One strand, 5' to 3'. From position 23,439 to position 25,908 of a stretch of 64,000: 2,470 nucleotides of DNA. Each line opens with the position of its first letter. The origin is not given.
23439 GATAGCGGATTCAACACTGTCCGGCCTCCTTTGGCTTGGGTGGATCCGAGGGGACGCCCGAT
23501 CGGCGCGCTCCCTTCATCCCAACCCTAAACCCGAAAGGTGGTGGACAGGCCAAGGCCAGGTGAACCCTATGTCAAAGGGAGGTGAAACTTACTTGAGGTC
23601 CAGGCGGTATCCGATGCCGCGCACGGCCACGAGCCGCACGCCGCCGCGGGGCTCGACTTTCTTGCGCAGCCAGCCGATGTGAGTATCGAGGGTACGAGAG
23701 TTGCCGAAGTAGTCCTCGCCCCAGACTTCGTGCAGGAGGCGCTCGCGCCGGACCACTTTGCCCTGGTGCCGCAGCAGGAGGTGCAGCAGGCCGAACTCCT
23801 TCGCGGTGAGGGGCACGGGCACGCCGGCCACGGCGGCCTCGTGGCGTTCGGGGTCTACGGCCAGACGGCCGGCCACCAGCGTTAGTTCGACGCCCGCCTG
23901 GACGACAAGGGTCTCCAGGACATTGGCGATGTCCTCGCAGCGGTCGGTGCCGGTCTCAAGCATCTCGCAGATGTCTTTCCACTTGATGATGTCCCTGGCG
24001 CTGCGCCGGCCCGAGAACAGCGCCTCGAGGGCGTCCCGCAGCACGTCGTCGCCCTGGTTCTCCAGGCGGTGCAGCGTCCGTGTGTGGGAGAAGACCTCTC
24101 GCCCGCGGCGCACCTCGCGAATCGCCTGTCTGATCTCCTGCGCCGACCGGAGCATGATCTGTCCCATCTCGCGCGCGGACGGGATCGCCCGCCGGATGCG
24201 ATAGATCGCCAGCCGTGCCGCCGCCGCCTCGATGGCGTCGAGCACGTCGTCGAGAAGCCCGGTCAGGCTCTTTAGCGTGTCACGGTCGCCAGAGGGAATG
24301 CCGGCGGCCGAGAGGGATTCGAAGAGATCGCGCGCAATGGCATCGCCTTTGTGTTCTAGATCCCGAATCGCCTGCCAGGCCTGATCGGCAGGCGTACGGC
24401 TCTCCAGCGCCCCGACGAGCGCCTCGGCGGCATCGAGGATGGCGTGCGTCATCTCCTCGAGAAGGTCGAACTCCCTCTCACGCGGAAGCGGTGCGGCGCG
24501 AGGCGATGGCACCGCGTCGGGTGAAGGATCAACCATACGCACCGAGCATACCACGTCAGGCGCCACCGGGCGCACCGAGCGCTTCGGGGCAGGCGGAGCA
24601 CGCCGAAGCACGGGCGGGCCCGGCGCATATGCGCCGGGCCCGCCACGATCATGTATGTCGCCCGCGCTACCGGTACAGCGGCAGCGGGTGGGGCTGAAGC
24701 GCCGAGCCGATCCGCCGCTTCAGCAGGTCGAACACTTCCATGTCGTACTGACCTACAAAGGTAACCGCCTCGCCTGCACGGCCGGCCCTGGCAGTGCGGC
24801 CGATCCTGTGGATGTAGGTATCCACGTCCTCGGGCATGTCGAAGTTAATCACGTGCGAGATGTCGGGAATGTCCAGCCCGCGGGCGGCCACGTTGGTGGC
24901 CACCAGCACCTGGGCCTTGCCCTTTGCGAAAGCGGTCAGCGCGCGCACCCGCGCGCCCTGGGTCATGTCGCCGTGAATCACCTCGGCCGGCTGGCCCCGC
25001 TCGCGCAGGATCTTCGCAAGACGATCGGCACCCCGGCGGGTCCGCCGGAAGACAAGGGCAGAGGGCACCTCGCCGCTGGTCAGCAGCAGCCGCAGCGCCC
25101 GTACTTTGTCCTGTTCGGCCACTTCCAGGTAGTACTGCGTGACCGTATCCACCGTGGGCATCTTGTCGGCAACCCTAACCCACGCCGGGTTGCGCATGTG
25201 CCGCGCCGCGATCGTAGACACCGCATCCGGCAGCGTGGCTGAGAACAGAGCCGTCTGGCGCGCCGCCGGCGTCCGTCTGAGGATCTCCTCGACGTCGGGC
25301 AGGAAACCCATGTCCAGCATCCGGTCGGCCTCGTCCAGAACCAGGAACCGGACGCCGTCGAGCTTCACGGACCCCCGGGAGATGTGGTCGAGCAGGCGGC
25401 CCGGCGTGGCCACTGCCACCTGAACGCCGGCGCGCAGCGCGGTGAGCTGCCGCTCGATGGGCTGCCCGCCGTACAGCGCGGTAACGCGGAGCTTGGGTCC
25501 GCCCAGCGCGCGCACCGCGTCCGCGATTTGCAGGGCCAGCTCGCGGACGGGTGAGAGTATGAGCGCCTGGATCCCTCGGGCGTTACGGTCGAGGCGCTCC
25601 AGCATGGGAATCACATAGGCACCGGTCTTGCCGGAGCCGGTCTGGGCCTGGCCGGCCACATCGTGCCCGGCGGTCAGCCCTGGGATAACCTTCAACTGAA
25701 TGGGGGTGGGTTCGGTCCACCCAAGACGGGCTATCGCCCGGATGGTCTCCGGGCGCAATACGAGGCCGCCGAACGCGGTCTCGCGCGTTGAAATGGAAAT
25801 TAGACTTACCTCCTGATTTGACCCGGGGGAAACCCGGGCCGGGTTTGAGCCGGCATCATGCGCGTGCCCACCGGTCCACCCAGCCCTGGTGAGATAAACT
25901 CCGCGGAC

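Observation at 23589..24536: One-component regulator: a DUF47 (PhoU-like) sensory domain fused to a PhoB/OmpR-type winged-helix domain, directly upstream of the pst operon.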

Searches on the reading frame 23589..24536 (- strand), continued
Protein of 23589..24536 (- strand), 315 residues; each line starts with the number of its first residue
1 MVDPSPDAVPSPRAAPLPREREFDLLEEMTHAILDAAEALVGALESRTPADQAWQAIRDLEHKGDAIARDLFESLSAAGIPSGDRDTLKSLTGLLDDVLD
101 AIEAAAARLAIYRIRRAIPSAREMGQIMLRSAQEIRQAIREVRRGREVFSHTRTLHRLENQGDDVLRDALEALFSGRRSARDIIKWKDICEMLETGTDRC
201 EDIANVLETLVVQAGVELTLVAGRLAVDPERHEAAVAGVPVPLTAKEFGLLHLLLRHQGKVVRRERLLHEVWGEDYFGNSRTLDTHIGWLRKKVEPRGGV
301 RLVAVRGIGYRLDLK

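Call 56: search_protein_families(library=ncbifam, proteins=[L020:1485-2165:-, L020:346-1542:-, L012:3604-4212:+, L012:2378-3526:+, L015:2336-2953:-, L015:1343-2326:-], max_evalue=1e-10)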
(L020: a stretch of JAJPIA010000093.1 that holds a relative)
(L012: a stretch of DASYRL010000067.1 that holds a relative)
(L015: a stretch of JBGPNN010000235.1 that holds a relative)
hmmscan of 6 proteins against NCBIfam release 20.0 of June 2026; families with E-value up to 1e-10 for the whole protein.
L020:1485-2165:- (226 aa): 66 families (the best 25 are shown)
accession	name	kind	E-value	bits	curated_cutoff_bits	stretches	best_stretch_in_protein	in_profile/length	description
NF040689.1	MtrAB_MtrA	equivalog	2.8e-67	226.3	300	1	4-222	1-217/219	MtrAB system response regulator MtrA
NF007982.1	PRK10710.1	equivalog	4.8e-65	219.4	380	1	2-223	8-227/235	envelope stress response regulator BaeR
NF045944.1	ResRegRpaBCyano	equivalog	3.7e-64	216.2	330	1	5-223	1-227/229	response regulator transcription factor RpaB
TIGR02154.1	PhoB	equivalog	4.3e-64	215.9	296.2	1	2-223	3-225/226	phosphate regulon transcriptional regulator PhoB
NF008296.0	PRK11083.1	equivalog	3.9e-61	206.4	273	1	2-223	4-225/228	two-component system response regulator CreB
NF007005.1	PRK09468.1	equivalog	2.2e-58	197.5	331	1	3-223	5-231/237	osmolarity response regulator transcription factor OmpR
NF040534.1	resp_reg_YycF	equivalog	7.8e-57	192.2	340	1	3-223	2-227/231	response regulator YycF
NF041733.1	resp_reg_CseB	equivalog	7.8e-54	182.5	350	1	3-223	2-226/228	two-component system response regulator CseB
NF007820.0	PRK10529.1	equivalog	1.7e-52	178.1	325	1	2-223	2-223/225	two-component system response regulator KdpE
NF007546.0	PRK10161.1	equivalog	7.7e-52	176.1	471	1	2-224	3-226/229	phosphate response regulator transcription factor PhoB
NF053854.1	RespRegPhoBBctds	equivalog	2e-50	171.3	270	1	4-223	1-224/225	two-component system response regulator PhoB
NF033117.2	vanR_ACDEGLN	exception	2.3e-50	171.3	350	1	4-222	1-224/226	VanR-ABDEGLN family response regulator transcription factor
NF008199.0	PRK10955.1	equivalog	6.4e-49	167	341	1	1-221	1-226/232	envelope stress response regulator transcription factor CpxR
NF008034.0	PRK10766.1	equivalog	8.4e-48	162.9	275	1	3-224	4-227/231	two-component system response regulator TorR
NF012227.0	AdeR_RR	equivalog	1e-46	159.4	340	1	2-224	12-237/239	efflux system response regulator transcription factor AdeR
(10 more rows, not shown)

L020:346-1542:- (398 aa): 63 families (the best 25 are shown)
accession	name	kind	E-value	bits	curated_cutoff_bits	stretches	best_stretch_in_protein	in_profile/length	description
NF012163.2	BaeS_SmeS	equivalog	2.4e-63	214.7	500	1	103-390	171-457/457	sensor histidine kinase efflux regulator BaeS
NF007837.0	PRK10549.1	equivalog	1.9e-58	198.3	603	1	118-391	182-458/466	envelope stress sensor histidine kinase BaeS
NF033092.0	HK_WalK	equivalog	7.4e-50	170.1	725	1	170-390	366-593/594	cell wall metabolism sensor histidine kinase WalK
TIGR01386.1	cztS_silS_copS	subfamily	5.4e-49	167.4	292.55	1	105-389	169-456/457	heavy metal sensor histidine kinase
NF046044.1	PnpS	equivalog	2.5e-45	155.2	400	1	176-390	170-390/390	two-component system histidine kinase PnpS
TIGR02966.1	phoR_proteo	equivalog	1.7e-42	145.7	334.2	1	168-388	106-332/333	phosphate regulon sensor histidine kinase PhoR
NF040691.1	MtrAB_MtrB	equivalog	1.9e-42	145.9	450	1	105-395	195-496/507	MtrAB system histidine kinase MtrB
NF012226.0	AdeS_HK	equivalog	1.2e-40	139.8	500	1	115-378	75-341/353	two-component sensor histidine kinase AdeS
NF007345.0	PRK09835.1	subfamily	2.6e-37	128.5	423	1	138-385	223-475/482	Cu(+)/Ag(+) sensor histidine kinase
NF008468.0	PRK11360.1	equivalog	1.6e-35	122.6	646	1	178-393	398-610/616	two-component system sensor histidine kinase AtoS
NF008312.0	PRK11100.1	equivalog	2.8e-35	122.1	356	1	108-391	194-474/477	two-component system sensor histidine kinase CreC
NF007898.0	PRK10604.1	equivalog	1.1e-34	120.3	478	1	130-392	166-424/433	two-component system sensor histidine kinase RstB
TIGR02956.1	TMAO_torS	equivalog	3.1e-33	115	676.5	1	177-391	465-682/967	TMAO reductase system sensor histidine kinase/response regulator TorS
NF007688.0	PRK10364.1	equivalog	2.5e-32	112.2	479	1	179-391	243-451/460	two-component system sensor histidine kinase ZraS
NF041735.1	hist_kin_RppB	equivalog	8.3e-32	110.5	400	1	181-390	221-438/438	two-component system sensor histidine kinase RppB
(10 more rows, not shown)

L012:3604-4212:+ (203 aa): 46 families (the best 25 are shown)
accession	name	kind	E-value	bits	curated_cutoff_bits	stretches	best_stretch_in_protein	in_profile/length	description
NF007820.0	PRK10529.1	equivalog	3.2e-60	203.3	325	1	16-199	40-223/225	two-component system response regulator KdpE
NF040689.1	MtrAB_MtrA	equivalog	1e-53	181.9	300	1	17-198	36-217/219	MtrAB system response regulator MtrA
NF040534.1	resp_reg_YycF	equivalog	1e-47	162.4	340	1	14-201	35-229/231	response regulator YycF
NF045944.1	ResRegRpaBCyano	equivalog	6e-47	159.9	330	1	13-200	31-228/229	response regulator transcription factor RpaB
TIGR02154.1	PhoB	equivalog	3.4e-44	150.8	296.2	1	11-199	34-225/226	phosphate regulon transcriptional regulator PhoB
NF045991.1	RespRegCtrARhodob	equivalog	2.1e-40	138.9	350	1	22-201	44-223/224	response regulator transcription factor CtrA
NF041733.1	resp_reg_CseB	equivalog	3e-40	138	350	1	18-200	39-227/228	two-component system response regulator CseB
NF033117.2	vanR_ACDEGLN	exception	2.7e-38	131.8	350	1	22-198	42-224/226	VanR-ABDEGLN family response regulator transcription factor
TIGR01387.1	cztR_silR_copR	subfamily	1.9e-37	129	279.2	1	22-198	42-217/218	heavy metal response regulator transcription factor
NF007005.1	PRK09468.1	equivalog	2.2e-37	128.8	331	1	10-199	36-231/237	osmolarity response regulator transcription factor OmpR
NF007982.1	PRK10710.1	equivalog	6.3e-35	120.8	380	1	21-201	50-229/235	envelope stress response regulator BaeR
NF033120.0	vanR_FM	exception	5.1e-34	117.9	460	1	7-200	34-230/231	vancomycin resistance response regulator transcription factor, VanR-F/VanR-M family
NF053854.1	RespRegPhoBBctds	equivalog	1.5e-33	116.1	270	1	12-199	31-224/225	two-component system response regulator PhoB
NF041734.1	resp_reg_RppA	equivalog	2.2e-33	115.5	250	1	8-200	32-228/229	two-component system response regulator RppA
NF008078.0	PRK10816.1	equivalog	3.3e-33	115.1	336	1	21-199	43-220/223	two-component system response regulator PhoP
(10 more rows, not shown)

L012:2378-3526:+ (383 aa): 68 families (the best 25 are shown)
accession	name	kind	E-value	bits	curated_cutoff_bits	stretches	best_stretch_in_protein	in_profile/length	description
NF007793.0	PRK10490.1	equivalog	2.2e-58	198.1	1123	1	138-374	647-884/895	two-component system sensor histidine kinase KdpD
NF046044.1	PnpS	equivalog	1.1e-42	146.4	400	1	147-371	162-390/390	two-component system histidine kinase PnpS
NF033092.0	HK_WalK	equivalog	1.3e-40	139.6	725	1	150-372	367-594/594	cell wall metabolism sensor histidine kinase WalK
NF041880.1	EPS_EpsF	equivalog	2.9e-39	134.9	900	1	144-364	263-483/492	response regulator EpsF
TIGR02966.1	phoR_proteo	equivalog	2.5e-37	128.6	334.2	1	147-368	106-331/333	phosphate regulon sensor histidine kinase PhoR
NF006800.0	PRK09303.1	equivalog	4.7e-36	124.5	342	1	125-373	122-378/383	histidine kinase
NF008468.0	PRK11360.1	equivalog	8.7e-34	116.9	646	1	144-376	383-612/616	two-component system sensor histidine kinase AtoS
NF008312.0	PRK11100.1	equivalog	9e-34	117.1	356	1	97-372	193-474/477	two-component system sensor histidine kinase CreC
TIGR02956.1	TMAO_torS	equivalog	6e-33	114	676.5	1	133-380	443-690/967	TMAO reductase system sensor histidine kinase/response regulator TorS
NF007837.0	PRK10549.1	equivalog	6.2e-33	114.2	603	1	144-374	229-460/466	envelope stress sensor histidine kinase BaeS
NF047874.1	MASE3_PAS_HK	subfamily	8.9e-33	114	560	1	142-379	385-632/655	MASE3 domain-containing sensor histidine kinase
NF012163.2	BaeS_SmeS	equivalog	2.6e-32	112.3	500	1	139-368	224-454/457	sensor histidine kinase efflux regulator BaeS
TIGR01386.1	cztS_silS_copS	subfamily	5.2e-32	111.4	292.55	1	160-371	246-457/457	heavy metal sensor histidine kinase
NF040691.1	MtrAB_MtrB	equivalog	1.1e-31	110.5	450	1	149-373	265-493/507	MtrAB system histidine kinase MtrB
NF011874.0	PRK15347.1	equivalog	5.4e-30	104.2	852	1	56-374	305-616/921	two component system sensor kinase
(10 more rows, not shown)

L015:2336-2953:- (205 aa): 1 family
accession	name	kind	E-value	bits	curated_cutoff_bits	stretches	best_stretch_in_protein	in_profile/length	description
TIGR00153.1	TIGR00153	hypoth_equivalog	6.4e-18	65.2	104.3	1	9-198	16-210/217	TIGR00153 family protein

L015:1343-2326:- (327 aa): 2 families
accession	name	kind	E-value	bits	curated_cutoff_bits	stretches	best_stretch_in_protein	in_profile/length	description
NF033774.1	phos_trans_PitA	exception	2e-38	132.3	800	2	6-199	20-242/498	inorganic phosphate transporter PitA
NF053884.1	SulfPermCysPBac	equivalog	6.8e-16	58.1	400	1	6-321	6-311/354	sulfate permease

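Call 76: search_protein_families(library=pfam, proteins=[L031:5681-6295:+, L029:11143-12270:+, L021:11592-12875:+], max_evalue=0.01)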
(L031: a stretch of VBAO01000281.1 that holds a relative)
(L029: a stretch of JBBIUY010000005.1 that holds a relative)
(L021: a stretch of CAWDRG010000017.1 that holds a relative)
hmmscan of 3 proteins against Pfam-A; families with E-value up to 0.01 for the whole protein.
L031:5681-6295:+ (204 aa): 1 family
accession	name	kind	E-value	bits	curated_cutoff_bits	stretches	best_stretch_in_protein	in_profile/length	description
PF02142.27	MGS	-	1.6e-15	57.5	24.1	1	56-145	4-93/94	MGS-like domain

L029:11143-12270:+ (375 aa): 2 families
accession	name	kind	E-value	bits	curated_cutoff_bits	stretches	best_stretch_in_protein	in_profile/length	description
PF12849.12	PBP_like_2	-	5.3e-32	112.1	27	1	32-299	4-264/267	PBP superfamily domain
PF12727.12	PBP_like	-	1.2e-06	28.3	27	1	63-230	8-155/193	PBP superfamily domain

L021:11592-12875:+ (427 aa): 2 families
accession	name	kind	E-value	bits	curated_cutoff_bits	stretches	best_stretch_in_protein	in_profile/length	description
PF13416.11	SBP_bac_8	-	4.6e-21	76.3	27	1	118-393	4-278/279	Bacterial extracellular solute-binding protein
PF13343.11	SBP_bac_6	-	3.1e-20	73.1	24.6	1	160-384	15-227/245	Bacterial extracellular solute-binding protein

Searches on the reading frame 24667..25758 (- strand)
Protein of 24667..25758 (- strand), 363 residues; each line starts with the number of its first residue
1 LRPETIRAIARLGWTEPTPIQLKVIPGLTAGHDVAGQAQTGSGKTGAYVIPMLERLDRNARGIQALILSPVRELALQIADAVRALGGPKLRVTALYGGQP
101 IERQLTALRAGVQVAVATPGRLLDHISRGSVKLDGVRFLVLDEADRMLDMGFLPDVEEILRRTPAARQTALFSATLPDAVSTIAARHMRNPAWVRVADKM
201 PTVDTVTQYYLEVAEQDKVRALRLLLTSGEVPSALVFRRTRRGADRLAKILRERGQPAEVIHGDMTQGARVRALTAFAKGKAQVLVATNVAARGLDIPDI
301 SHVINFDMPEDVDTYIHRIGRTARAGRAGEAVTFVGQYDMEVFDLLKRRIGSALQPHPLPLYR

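Call 10: search_protein_families(library=pfam, proteins=[window:24667-25758:-], max_evalue=0.00001)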
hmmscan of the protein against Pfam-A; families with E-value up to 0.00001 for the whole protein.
window:24667-25758:- (363 aa): 2 families
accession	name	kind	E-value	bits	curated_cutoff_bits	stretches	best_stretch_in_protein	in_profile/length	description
PF00270.35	DEAD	-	1.5e-50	171.7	26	1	18-180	1-164/167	DEAD/DEAH box helicase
PF00271.37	Helicase_C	-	1.5e-32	112.6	23.5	1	218-326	2-110/110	Helicase conserved C-terminal domain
